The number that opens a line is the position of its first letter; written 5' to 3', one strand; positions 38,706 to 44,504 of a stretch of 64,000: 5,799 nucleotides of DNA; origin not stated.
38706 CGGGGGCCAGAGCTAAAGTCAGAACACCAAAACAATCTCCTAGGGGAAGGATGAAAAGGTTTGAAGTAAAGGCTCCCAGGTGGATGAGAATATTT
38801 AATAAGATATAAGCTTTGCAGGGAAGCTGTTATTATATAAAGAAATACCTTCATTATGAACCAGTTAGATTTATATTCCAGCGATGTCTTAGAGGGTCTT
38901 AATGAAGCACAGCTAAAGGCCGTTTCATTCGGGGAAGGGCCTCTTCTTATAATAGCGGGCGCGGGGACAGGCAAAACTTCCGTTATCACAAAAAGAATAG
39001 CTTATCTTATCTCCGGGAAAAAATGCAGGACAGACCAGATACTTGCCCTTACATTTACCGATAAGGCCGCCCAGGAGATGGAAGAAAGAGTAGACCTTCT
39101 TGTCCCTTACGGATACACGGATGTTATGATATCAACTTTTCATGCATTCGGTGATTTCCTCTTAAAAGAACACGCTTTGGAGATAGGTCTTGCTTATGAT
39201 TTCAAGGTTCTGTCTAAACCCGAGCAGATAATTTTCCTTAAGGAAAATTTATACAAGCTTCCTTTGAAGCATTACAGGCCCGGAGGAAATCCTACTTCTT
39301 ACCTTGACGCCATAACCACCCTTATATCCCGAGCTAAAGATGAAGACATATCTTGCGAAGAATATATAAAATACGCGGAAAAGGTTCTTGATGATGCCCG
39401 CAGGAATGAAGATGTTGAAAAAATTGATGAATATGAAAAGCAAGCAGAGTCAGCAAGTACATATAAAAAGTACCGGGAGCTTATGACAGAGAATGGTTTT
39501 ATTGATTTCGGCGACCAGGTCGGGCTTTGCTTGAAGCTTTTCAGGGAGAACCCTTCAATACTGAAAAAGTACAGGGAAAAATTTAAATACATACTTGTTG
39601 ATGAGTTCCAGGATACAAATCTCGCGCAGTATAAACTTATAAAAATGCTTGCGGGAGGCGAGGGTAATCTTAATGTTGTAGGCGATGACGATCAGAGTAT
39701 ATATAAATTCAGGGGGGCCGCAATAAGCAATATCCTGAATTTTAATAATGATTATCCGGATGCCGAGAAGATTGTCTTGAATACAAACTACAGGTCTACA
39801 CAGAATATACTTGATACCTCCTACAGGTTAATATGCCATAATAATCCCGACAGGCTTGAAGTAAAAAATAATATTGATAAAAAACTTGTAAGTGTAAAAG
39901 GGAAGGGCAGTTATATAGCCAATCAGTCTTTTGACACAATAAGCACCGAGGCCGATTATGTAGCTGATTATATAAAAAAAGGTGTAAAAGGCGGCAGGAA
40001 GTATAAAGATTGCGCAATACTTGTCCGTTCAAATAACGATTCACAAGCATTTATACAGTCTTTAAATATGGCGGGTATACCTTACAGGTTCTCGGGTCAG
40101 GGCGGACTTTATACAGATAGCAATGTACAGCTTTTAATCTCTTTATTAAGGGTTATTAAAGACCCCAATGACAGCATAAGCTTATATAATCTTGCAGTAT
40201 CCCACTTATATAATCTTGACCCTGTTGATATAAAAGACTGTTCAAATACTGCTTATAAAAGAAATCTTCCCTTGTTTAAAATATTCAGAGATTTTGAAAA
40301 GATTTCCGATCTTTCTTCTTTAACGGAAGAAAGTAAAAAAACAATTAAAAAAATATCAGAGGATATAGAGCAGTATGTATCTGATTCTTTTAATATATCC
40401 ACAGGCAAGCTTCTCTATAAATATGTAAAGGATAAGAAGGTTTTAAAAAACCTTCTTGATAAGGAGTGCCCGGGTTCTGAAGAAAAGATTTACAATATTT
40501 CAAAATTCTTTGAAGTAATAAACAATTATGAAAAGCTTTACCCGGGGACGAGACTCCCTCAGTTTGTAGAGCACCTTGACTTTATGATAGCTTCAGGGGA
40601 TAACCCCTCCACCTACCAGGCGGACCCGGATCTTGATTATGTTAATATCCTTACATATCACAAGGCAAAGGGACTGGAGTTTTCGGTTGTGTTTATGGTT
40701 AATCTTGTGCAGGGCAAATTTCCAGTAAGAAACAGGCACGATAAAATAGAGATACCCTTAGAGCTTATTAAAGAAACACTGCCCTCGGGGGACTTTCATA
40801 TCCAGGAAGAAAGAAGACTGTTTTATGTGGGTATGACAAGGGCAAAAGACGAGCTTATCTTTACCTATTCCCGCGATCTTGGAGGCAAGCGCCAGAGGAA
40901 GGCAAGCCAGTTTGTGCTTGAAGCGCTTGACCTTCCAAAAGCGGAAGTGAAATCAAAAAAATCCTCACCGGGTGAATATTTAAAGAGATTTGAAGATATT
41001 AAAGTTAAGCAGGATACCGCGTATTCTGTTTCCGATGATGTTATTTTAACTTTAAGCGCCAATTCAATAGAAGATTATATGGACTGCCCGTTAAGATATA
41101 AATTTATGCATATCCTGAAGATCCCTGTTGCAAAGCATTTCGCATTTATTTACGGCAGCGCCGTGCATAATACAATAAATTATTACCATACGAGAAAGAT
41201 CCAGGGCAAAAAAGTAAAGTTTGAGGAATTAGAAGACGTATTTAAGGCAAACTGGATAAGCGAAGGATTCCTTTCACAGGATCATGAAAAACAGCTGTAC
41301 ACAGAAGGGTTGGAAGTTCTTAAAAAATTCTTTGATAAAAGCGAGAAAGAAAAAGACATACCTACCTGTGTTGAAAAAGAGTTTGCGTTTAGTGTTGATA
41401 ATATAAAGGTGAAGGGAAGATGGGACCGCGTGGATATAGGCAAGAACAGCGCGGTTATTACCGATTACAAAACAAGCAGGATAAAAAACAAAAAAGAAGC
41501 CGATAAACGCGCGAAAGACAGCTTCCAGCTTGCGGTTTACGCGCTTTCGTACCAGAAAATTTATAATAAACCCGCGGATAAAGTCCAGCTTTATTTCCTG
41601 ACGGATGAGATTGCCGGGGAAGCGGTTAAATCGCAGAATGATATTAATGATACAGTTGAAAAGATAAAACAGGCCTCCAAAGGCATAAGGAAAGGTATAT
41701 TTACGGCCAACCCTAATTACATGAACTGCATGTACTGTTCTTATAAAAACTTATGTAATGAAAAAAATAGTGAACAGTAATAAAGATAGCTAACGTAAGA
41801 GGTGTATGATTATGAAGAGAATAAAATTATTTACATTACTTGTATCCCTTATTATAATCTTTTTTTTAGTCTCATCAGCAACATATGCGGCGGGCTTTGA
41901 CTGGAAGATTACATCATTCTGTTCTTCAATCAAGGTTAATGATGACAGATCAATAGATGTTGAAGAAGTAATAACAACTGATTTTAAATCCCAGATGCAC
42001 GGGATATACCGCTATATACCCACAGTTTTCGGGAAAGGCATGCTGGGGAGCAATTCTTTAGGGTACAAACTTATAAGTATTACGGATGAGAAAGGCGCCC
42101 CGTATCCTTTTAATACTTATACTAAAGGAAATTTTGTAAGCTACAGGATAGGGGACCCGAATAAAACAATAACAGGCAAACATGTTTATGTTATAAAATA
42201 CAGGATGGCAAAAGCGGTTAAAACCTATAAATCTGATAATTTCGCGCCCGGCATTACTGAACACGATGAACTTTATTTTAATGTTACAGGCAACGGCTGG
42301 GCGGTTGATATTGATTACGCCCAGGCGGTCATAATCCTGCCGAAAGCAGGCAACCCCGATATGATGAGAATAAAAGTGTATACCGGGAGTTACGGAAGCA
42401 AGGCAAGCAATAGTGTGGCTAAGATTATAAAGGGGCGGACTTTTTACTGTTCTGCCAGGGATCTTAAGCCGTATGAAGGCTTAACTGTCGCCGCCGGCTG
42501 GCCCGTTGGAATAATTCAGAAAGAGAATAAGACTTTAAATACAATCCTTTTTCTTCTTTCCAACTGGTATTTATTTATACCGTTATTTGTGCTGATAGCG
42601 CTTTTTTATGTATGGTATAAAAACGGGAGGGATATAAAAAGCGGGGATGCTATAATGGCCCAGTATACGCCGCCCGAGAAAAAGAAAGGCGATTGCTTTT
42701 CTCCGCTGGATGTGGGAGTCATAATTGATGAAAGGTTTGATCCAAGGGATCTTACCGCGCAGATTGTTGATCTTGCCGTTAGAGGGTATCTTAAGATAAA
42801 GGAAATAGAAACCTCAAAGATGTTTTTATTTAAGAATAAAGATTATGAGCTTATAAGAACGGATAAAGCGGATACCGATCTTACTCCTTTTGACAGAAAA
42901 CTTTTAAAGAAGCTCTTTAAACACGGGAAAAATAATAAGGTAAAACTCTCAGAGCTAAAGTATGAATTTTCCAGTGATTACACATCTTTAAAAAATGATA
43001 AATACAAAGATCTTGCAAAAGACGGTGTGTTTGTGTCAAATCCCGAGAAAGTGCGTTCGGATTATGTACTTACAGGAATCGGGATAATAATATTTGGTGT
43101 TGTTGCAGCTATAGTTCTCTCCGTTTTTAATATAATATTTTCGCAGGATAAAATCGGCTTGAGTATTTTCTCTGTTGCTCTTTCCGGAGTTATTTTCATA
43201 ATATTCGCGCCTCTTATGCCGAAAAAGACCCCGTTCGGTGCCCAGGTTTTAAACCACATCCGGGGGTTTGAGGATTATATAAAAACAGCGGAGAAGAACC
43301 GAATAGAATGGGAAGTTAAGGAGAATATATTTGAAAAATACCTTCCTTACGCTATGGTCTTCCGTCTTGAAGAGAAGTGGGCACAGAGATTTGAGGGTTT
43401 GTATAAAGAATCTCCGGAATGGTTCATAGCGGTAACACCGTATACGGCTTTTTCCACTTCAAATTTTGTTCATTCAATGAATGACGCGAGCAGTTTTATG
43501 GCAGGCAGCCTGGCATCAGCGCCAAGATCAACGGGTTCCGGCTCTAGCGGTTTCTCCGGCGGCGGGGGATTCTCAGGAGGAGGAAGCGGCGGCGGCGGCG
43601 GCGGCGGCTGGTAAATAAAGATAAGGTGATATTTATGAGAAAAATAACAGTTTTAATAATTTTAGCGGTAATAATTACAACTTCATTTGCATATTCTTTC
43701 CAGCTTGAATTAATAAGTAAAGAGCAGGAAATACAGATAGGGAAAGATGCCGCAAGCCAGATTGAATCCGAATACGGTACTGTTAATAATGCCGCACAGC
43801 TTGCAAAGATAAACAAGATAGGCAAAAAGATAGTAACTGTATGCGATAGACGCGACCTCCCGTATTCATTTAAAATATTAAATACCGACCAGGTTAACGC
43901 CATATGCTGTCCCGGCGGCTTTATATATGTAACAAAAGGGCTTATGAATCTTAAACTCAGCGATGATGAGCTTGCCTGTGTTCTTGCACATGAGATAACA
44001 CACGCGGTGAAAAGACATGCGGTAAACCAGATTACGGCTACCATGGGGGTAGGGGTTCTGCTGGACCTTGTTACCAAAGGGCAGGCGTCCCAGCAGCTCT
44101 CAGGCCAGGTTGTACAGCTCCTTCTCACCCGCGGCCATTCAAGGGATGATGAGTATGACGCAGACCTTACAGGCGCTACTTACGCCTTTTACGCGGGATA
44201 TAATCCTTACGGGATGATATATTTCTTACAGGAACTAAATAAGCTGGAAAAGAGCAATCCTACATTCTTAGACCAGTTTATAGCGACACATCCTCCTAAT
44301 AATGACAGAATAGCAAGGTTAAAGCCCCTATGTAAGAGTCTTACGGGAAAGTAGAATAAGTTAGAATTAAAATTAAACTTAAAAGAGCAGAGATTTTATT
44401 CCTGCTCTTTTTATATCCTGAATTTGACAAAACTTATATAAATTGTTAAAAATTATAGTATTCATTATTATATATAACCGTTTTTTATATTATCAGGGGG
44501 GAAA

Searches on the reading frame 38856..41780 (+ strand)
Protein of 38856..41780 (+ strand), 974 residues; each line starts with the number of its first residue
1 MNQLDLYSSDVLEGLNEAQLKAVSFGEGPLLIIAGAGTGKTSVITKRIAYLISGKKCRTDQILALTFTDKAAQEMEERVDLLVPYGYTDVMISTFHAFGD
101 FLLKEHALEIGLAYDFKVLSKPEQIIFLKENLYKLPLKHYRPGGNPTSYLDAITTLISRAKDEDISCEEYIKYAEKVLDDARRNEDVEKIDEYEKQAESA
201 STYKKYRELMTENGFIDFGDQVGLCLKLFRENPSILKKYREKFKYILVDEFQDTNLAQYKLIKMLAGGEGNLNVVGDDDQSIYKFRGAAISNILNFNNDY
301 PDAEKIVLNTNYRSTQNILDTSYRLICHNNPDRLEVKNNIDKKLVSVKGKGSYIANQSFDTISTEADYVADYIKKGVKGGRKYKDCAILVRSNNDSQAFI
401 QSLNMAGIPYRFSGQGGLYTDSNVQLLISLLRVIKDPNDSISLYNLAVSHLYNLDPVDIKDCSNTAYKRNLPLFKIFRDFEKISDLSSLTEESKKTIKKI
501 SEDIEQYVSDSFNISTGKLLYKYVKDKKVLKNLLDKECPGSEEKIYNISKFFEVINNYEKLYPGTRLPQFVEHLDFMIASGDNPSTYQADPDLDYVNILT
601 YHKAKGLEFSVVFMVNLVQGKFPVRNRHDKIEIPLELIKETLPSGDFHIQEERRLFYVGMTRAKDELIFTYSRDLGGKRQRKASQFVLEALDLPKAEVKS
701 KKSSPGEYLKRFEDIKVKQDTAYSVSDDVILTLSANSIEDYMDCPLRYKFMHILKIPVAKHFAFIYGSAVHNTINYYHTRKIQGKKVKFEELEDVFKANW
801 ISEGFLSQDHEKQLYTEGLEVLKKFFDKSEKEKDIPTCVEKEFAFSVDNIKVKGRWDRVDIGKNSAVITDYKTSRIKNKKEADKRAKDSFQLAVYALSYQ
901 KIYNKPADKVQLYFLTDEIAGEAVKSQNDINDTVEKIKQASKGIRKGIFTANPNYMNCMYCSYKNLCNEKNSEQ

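Call 11: search_protein_families(library=pfam, proteins=[window:38856-41780:+], max_evalue=0.01)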
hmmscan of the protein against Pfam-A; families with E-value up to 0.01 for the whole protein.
window:38856-41780:+ (974 aa): 7 families
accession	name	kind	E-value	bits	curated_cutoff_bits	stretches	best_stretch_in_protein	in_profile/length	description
PF00580.27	UvrD-helicase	-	2.3e-79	267.3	23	1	15-301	1-271/271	UvrD/REP helicase N-terminal domain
PF13361.12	UvrD_C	-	1.6e-53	182.8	25.6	1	306-673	1-349/350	UvrD-like helicase C-terminal domain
PF12705.13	PDDEXK_1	-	6.1e-34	118.5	22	1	732-968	1-247/247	PD-(D/E)XK nuclease superfamily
PF13245.12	AAA_19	-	1.5e-24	87.1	25.1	1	20-286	2-134/134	AAA domain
PF13538.12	UvrD_C_2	-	1.8e-10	40.9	27.4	2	646-669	28-51/52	UvrD-like helicase C-terminal domain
PF13604.12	AAA_30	-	0.00025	21.3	27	0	16-80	3-67/191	AAA domain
PF01443.25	Viral_helicase1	-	0.0057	16.9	21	0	649-669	206-226/228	Viral superfamily 1 RNA helicase core domain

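Call 32: search_protein_families(library=padloc, proteins=[window:38856-41780:+], max_evalue=0.01)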
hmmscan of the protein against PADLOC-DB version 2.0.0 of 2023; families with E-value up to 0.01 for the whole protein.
window:38856-41780:+ (974 aa): 64 families (the best 25 are shown)
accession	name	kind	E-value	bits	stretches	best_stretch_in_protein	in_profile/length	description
PDLC00114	GajB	-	1.8e-98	328.8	1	11-689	4-628/635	UrvD helicase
PDLC03802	RTasHel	-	7.1e-86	287.5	2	14-446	5-371/675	DRT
PDLC00132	GajB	-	2.8e-78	262.1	1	15-689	4-622/625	UrvD helicase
PDLC00117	GajB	-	2e-68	229.3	3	175-428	150-395/604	UrvD helicase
PDLC00103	GajB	-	8.3e-65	217.9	1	15-682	17-587/612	UrvD helicase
PDLC00107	GajB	-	3.1e-50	169.4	3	175-410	150-373/587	UrvD helicase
PDLC00127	GajB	-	1.6e-47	160.3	3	157-414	113-368/594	UrvD helicase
PDLC00119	GajB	-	2.1e-46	157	2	31-320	19-294/565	UrvD helicase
PDLC00123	GajB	-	1.8e-42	143.7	3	182-502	116-423/540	UrvD helicase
PDLC00130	GajB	-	1.2e-40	137.3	3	200-330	163-294/589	UrvD helicase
PDLC00110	GajB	-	1.1e-39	134.6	2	204-687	232-713/725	UrvD helicase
PDLC00134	GajB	-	1.6e-38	130.9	1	15-440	17-408/431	UrvD helicase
PDLC00144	GajB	-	4.9e-38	129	2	215-415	133-329/559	UrvD helicase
PDLC00121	GajB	-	1.1e-36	124.5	1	17-425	8-374/565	UrvD helicase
PDLC00122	GajB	-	2.6e-34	117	2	223-461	143-355/502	UrvD helicase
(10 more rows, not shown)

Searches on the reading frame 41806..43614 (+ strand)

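Call 11: search_protein_families(library=pfam, proteins=[window:41806-43614:+], max_evalue=0.01)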
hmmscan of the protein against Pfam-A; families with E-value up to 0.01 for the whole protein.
window:41806-43614:+ (602 aa): 2 families
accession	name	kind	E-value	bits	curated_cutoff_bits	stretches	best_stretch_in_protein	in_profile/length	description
PF20990.2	DUF2207_C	-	2.2e-37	129.5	33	1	298-529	12-247/247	Predicted membrane protein (DUF2207) C-terminal domain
PF09972.14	DUF2207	-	1.5e-25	90.8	24.4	1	34-232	1-172/172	Predicted membrane protein (DUF2207) N-terminal domain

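Call 32: search_protein_families(library=padloc, proteins=[window:41806-43614:+], max_evalue=0.01)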
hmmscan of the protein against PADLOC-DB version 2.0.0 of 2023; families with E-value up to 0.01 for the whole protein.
window:41806-43614:+ (602 aa): 0 families

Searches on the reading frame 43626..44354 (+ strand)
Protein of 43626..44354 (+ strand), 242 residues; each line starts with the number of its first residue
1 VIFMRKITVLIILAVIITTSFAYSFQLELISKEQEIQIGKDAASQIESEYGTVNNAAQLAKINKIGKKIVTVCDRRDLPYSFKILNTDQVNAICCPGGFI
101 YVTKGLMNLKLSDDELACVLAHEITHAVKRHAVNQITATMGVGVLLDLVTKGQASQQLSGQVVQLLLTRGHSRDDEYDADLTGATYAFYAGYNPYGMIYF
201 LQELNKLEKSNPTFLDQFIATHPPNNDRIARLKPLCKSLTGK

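Call 11: search_protein_families(library=pfam, proteins=[window:43626-44354:+], max_evalue=0.01)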
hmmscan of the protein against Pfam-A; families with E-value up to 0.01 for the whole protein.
window:43626-44354:+ (242 aa): 1 family
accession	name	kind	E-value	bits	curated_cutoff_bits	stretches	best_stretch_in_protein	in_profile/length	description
PF01435.24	Peptidase_M48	-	2.3e-27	96.5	20.3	1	59-233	4-183/186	Peptidase family M48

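Call 32: search_protein_families(library=padloc, proteins=[window:43626-44354:+], max_evalue=0.01)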
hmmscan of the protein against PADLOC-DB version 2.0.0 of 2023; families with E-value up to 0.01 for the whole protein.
window:43626-44354:+ (242 aa): 0 families
